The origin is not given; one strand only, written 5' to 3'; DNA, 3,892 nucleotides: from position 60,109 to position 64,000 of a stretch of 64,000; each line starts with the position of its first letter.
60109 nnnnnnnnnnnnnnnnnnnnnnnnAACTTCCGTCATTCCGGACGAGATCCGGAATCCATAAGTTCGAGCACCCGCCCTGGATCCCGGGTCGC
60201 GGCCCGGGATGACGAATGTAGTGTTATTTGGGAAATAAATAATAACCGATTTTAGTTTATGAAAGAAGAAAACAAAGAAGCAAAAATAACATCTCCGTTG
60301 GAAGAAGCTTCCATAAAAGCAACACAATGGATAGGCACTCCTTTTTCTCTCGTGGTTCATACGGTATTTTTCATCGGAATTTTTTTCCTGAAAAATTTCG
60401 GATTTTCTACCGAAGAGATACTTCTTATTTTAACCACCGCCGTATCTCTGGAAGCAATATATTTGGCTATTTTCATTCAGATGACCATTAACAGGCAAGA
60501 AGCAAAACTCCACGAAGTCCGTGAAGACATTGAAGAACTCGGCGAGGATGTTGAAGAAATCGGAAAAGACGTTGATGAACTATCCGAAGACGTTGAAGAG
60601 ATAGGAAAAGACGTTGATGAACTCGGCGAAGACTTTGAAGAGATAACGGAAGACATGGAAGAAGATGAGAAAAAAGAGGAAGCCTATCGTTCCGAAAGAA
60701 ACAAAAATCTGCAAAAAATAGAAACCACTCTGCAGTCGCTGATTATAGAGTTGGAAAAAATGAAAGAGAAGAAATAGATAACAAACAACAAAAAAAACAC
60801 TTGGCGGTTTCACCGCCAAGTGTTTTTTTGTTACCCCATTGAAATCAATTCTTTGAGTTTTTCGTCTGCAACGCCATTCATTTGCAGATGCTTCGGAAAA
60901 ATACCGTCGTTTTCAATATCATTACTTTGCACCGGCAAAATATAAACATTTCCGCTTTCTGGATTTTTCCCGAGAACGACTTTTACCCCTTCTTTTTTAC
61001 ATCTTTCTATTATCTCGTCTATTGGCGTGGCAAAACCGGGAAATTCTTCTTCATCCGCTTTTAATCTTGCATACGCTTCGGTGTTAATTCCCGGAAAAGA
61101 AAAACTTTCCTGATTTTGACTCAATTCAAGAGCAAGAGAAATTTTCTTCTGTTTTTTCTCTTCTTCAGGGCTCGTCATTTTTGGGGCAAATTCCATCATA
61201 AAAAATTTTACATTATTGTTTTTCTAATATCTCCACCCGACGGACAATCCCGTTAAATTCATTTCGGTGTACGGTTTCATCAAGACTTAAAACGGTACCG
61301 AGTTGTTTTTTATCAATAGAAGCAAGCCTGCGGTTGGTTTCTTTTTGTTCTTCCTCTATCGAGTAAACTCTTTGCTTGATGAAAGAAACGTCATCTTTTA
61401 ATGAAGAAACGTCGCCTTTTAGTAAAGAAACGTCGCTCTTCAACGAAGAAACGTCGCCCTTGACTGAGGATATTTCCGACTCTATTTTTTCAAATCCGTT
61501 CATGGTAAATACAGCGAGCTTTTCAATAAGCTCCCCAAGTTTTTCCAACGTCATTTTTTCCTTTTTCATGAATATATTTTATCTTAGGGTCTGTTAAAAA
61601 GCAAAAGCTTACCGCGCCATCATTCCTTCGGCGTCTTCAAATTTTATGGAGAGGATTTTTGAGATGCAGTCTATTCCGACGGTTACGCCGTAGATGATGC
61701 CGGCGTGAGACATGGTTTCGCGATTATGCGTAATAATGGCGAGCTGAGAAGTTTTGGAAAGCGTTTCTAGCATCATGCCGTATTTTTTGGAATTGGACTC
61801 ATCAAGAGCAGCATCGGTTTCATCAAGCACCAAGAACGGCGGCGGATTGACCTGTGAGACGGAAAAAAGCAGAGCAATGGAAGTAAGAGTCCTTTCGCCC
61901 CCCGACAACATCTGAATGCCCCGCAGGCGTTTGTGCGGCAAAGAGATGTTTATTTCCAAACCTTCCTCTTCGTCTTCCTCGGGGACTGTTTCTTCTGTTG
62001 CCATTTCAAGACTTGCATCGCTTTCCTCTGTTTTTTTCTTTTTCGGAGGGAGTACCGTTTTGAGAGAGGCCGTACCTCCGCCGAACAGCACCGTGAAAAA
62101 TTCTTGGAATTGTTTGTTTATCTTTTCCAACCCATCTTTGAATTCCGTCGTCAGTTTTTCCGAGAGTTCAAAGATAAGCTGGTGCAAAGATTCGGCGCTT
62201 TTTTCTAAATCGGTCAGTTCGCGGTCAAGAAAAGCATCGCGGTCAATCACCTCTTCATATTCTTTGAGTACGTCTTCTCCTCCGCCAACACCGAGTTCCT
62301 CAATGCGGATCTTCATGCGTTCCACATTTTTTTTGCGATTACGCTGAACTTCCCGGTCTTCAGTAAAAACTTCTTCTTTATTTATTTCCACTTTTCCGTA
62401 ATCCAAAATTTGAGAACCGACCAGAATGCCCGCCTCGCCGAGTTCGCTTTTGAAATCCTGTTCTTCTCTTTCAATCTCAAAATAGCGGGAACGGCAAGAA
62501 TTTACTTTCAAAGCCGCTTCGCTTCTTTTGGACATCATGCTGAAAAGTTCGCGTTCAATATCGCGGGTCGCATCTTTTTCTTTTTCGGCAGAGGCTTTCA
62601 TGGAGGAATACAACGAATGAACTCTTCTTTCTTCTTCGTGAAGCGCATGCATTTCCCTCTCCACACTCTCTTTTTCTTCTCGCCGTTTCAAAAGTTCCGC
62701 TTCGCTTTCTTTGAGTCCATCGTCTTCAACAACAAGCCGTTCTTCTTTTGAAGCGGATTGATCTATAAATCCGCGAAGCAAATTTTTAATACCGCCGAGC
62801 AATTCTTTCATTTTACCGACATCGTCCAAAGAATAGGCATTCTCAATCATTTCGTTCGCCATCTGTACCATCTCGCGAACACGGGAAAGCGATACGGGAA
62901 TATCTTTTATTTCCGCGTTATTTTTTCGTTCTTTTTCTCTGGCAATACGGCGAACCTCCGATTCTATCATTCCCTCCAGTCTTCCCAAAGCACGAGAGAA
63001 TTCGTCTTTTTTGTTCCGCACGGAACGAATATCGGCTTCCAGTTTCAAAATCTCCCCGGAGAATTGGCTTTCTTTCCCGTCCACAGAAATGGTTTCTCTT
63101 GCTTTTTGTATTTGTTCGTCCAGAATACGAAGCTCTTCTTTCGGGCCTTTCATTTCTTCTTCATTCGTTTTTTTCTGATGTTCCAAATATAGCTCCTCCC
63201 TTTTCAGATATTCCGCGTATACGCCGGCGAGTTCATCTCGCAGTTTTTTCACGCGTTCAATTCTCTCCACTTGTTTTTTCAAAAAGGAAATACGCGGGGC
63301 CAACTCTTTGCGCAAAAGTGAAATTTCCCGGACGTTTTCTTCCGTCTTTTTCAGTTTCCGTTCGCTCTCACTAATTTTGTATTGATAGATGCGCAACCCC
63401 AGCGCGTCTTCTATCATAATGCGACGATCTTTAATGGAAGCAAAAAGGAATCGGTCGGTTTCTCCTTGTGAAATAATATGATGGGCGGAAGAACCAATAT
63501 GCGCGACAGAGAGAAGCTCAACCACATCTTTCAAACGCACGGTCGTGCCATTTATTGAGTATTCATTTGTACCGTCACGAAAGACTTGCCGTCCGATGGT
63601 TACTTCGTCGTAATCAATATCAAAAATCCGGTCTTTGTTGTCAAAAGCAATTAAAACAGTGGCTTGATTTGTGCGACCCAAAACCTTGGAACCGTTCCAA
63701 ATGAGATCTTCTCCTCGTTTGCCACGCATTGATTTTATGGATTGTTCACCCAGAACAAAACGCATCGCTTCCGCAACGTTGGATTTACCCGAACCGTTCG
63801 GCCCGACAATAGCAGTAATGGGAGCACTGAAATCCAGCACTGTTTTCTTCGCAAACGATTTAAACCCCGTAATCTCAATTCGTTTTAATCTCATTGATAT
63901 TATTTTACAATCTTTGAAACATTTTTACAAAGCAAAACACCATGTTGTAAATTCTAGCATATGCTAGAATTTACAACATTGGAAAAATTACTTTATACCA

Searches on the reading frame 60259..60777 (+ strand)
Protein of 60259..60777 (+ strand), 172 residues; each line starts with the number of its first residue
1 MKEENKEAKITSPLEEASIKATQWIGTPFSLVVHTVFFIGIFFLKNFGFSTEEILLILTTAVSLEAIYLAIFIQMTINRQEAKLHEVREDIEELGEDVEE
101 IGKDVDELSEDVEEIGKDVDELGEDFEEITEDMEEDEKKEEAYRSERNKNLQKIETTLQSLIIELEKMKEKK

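Call 11: search_protein_families(library=pfam, proteins=[window:60259-60777:+], max_evalue=0.001)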
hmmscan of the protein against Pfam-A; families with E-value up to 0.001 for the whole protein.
window:60259-60777:+ (172 aa): 5 families
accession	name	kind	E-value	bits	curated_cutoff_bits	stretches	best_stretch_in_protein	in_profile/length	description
PF06103.16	DUF948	-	1.3e-06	28.9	37.2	1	67-134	11-78/89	Bacterial protein of unknown function (DUF948)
PF04728.18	LPP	-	5.1e-05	24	29.1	0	105-144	2-39/53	Lipoprotein leucine-zipper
PF01519.22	DUF16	-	0.00023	22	40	0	77-135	36-94/104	Protein of unknown function DUF16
PF05929.16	Phage_GPO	-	0.00025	21.2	33.6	1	73-153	184-263/268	Phage capsid scaffolding protein (GPO) serine peptidase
PF06210.16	DUF1003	-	0.00075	20.1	27.4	1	55-115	35-92/103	Protein of unknown function (DUF1003)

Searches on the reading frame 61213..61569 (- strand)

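Call 11: search_protein_families(library=pfam, proteins=[window:61213-61569:-], max_evalue=0.001)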
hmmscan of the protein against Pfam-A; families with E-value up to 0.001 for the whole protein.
window:61213-61569:- (118 aa): 1 family
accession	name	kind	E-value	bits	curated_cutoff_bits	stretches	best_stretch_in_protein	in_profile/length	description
PF04728.18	LPP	-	0.00016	22.4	29.1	1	40-82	2-44/53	Lipoprotein leucine-zipper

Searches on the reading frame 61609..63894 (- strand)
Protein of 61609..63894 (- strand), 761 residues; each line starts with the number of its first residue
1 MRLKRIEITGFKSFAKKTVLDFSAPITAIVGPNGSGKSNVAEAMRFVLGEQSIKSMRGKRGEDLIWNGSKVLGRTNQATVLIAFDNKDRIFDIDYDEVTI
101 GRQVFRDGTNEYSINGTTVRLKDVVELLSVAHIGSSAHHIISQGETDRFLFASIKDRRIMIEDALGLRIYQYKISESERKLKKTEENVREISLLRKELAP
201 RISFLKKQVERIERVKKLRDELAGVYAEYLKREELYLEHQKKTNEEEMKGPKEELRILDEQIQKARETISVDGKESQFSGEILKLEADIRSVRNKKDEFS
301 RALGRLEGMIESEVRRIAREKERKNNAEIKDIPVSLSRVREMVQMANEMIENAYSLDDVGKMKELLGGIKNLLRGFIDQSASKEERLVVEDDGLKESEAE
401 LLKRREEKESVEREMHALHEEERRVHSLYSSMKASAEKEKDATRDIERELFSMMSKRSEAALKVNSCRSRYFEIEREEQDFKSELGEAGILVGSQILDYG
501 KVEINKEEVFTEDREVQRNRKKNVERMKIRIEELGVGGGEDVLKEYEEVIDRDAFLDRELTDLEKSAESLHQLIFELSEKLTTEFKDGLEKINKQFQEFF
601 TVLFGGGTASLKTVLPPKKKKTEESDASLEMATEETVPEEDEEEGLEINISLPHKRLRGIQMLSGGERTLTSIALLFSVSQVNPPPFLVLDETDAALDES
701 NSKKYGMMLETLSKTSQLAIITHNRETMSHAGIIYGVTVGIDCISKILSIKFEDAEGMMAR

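Call 11: search_protein_families(library=pfam, proteins=[window:61609-63894:-], max_evalue=0.001)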
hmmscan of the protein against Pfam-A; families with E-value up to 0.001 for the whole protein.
window:61609-63894:- (761 aa): 7 families
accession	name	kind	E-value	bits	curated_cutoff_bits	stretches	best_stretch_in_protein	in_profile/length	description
PF02463.25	SMC_N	-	1.9e-66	224.1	40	1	3-739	2-213/220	RecF/RecN/SMC N terminal domain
PF13476.12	AAA_23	-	5e-17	63.6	27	1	5-268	1-199/201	AAA domain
PF13175.12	AAA_15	-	1.6e-14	54.8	32.1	1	1-346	1-263/374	AAA ATPase domain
PF00005.33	ABC_tran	-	5.8e-06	27.4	25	0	26-47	13-34/137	ABC transporter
PF13304.12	AAA_21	-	1.2e-05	26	27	1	26-60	1-54/304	AAA domain, putative AbiEii toxin, Type IV TA system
PF13555.12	AAA_29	-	0.00011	22.3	27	1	3-48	1-46/61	P-loop containing region of AAA domain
PF13514.12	AAA_27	-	0.00014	21.9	22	0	1-45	1-47/206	AAA domain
